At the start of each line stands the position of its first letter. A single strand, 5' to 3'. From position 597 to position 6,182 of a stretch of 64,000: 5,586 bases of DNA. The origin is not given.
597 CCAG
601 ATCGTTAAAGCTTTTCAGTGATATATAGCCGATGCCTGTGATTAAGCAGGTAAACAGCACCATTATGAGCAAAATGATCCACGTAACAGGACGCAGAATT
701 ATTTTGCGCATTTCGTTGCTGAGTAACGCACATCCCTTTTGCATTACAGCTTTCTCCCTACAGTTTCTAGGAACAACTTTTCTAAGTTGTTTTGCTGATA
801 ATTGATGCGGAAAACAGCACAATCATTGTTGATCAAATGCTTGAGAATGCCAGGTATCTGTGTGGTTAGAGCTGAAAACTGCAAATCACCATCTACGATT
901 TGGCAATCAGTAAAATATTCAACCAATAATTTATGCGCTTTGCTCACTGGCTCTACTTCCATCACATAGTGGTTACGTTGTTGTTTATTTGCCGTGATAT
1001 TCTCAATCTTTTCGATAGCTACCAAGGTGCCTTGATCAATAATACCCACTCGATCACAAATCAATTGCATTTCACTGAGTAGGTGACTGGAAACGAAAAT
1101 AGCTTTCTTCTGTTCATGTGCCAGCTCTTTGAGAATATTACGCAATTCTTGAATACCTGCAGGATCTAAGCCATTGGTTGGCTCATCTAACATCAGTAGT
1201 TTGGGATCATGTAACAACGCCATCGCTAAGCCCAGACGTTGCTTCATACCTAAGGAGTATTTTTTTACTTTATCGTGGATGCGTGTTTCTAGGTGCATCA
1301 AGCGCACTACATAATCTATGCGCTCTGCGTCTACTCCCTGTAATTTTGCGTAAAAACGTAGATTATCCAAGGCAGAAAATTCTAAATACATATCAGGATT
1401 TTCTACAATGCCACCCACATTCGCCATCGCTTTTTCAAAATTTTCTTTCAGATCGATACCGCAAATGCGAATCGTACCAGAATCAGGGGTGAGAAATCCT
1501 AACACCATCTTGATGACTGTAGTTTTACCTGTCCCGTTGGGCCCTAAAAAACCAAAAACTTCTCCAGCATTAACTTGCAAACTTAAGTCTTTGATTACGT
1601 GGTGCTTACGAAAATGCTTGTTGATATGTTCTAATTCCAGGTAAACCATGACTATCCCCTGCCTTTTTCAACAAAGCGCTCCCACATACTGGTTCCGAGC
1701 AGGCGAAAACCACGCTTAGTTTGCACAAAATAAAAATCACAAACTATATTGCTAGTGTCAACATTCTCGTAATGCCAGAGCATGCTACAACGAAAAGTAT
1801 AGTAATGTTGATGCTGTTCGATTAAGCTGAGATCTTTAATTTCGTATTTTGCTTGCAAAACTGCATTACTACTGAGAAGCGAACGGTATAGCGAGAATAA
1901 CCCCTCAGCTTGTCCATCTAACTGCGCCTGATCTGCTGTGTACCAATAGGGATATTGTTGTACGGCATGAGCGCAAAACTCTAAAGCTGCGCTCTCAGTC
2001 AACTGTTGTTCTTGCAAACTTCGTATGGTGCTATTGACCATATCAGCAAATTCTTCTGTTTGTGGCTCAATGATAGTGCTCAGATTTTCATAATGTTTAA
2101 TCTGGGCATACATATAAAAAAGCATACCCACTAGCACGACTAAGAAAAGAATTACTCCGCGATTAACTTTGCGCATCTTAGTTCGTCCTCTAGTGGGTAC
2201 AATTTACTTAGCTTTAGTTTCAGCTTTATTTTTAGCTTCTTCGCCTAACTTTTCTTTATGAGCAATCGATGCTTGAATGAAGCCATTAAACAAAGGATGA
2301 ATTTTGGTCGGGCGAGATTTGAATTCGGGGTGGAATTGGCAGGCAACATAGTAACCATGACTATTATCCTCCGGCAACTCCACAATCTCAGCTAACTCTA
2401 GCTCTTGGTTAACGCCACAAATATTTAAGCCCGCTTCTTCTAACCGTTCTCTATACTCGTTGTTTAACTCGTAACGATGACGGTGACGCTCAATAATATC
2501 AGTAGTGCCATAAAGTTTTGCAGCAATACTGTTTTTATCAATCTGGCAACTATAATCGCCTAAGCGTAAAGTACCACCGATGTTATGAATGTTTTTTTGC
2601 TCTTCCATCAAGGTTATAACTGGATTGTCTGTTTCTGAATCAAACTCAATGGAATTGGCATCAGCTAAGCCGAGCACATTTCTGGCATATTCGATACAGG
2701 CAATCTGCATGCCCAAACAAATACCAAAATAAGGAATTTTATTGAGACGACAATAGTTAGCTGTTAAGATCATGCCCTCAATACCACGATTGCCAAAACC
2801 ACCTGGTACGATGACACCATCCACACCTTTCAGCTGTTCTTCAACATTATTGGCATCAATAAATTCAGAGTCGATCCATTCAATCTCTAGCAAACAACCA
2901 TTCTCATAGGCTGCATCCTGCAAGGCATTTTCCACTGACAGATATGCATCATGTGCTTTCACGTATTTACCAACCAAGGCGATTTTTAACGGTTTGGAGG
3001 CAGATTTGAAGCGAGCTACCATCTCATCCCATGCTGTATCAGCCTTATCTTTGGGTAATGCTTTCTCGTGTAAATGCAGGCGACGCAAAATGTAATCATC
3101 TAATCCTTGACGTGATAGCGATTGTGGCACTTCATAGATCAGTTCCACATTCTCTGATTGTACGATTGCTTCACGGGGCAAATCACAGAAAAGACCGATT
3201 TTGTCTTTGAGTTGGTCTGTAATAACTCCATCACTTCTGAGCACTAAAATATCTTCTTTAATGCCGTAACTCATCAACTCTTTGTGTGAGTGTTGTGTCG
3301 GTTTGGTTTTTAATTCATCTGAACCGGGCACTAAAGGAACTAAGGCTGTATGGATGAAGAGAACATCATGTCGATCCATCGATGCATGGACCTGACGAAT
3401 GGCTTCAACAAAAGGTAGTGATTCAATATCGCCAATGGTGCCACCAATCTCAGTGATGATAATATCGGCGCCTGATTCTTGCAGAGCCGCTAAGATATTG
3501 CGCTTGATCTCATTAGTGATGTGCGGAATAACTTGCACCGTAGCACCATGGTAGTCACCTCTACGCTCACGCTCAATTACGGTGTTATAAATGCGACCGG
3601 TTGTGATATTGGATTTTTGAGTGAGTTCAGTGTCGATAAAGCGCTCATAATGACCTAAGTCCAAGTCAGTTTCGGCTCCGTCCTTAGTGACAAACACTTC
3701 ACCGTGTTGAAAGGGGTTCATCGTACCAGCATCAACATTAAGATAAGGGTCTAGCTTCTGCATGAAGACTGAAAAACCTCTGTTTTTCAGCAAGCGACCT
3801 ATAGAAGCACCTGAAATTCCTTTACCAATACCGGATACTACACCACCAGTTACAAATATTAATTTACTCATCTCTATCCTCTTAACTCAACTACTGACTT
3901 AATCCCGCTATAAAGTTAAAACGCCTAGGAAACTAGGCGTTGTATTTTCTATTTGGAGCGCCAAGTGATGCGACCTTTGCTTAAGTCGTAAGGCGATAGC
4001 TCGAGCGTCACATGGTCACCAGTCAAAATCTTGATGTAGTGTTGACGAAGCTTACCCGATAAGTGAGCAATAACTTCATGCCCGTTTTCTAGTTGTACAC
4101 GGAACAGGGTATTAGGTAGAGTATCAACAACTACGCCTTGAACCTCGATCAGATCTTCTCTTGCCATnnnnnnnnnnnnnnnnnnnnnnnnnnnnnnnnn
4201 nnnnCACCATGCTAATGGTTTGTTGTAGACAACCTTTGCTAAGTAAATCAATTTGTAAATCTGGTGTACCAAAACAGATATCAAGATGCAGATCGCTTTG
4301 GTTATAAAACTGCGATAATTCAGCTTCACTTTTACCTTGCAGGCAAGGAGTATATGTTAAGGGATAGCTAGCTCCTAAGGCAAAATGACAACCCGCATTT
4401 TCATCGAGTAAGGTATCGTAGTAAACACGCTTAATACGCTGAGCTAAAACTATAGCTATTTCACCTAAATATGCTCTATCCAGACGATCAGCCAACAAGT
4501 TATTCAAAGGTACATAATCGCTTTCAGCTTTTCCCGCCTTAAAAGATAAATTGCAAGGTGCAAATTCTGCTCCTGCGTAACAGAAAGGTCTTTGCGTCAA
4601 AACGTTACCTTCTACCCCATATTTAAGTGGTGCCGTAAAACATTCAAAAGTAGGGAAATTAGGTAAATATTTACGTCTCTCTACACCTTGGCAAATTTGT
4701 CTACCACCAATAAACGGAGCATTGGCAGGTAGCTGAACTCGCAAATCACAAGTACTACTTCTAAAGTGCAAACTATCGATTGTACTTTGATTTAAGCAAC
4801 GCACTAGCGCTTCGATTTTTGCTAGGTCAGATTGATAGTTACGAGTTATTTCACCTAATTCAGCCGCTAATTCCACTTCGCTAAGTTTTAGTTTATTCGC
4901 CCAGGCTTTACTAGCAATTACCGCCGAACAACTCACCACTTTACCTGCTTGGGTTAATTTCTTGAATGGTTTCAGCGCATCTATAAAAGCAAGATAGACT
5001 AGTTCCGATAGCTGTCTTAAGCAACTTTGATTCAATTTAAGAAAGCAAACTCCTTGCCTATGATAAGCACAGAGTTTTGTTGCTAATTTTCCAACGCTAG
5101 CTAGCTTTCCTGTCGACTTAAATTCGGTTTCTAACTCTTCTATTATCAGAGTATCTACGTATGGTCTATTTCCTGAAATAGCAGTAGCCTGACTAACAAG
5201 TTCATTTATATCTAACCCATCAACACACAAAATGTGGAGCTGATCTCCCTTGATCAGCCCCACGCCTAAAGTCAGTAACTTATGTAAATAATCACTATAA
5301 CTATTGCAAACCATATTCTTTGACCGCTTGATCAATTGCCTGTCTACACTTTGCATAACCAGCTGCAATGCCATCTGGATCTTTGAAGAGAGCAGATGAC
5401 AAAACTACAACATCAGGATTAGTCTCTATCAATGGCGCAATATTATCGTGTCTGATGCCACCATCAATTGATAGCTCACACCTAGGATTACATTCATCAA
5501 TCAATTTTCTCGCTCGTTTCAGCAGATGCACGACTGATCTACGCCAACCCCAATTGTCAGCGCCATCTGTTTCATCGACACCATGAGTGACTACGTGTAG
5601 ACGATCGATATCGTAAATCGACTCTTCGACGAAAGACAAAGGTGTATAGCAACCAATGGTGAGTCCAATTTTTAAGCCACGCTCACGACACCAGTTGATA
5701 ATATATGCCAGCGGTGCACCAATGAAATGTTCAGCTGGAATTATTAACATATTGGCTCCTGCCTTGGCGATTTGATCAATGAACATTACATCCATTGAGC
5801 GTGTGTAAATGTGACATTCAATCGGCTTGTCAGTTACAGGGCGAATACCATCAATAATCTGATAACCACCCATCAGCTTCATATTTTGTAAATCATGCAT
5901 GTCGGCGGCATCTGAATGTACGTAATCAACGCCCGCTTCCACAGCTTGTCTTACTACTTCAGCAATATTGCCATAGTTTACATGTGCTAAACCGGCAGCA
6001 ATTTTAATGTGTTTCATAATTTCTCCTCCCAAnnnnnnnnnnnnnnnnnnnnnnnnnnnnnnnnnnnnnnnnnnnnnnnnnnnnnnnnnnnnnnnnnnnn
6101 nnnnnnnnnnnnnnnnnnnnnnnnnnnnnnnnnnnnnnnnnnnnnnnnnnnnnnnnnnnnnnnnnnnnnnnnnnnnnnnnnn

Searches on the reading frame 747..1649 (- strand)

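Call 18: search_protein_families(library=pfam, proteins=[window:747-1649:-])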
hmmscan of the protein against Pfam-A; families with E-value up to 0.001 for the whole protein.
window:747-1649:- (301 aa): 3 families
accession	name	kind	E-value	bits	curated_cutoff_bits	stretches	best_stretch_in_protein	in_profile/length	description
PF00005.33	ABC_tran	-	4.5e-30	105.5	25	1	20-159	2-137/137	ABC transporter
PF13304.12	AAA_21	-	7.9e-13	49.6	27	1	128-189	235-298/304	AAA domain, putative AbiEii toxin, Type IV TA system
PF13476.12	AAA_23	-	0.00056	21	27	0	11-58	5-48/201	AAA domain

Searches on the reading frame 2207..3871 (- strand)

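Call 18: search_protein_families(library=pfam, proteins=[window:2207-3871:-])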
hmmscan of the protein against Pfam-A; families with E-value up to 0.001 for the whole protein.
window:2207-3871:- (555 aa): 3 families
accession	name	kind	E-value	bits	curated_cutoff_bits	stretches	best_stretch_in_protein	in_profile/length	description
PF06418.20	CTP_synth_N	-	3e-120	401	26.1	1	3-267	1-265/265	CTP synthase N-terminus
PF00117.34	GATase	-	6.4e-40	137.3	22.8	1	307-533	3-189/190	Glutamine amidotransferase class-I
PF07722.19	Peptidase_C26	-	0.00055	20.2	20.5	0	377-516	104-219/219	Peptidase C26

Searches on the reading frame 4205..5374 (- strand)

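Call 18: search_protein_families(library=pfam, proteins=[window:4205-5374:-])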
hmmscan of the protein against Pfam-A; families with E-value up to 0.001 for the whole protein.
window:4205-5374:- (390 aa): 1 family
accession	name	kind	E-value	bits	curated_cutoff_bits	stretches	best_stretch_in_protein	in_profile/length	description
PF02073.20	Peptidase_M29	-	8.1e-45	153.8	27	1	82-380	65-393/406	Thermophilic metalloprotease (M29)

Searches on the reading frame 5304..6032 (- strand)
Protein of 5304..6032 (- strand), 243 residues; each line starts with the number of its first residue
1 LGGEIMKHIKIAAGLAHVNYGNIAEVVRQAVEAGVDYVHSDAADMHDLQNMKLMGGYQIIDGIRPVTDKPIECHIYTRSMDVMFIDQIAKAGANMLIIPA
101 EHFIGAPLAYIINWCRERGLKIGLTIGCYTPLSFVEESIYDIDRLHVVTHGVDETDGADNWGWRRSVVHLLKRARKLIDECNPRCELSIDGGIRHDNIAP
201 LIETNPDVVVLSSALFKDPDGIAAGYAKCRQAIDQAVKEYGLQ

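Call 18: search_protein_families(library=pfam, proteins=[window:5304-6032:-])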
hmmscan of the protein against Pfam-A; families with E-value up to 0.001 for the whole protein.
window:5304-6032:- (243 aa): 1 family
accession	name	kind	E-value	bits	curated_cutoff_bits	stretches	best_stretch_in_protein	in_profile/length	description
PF00834.25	Ribul_P_3_epim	-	4.1e-25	88.8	21.1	1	10-216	1-198/198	Ribulose-phosphate 3 epimerase family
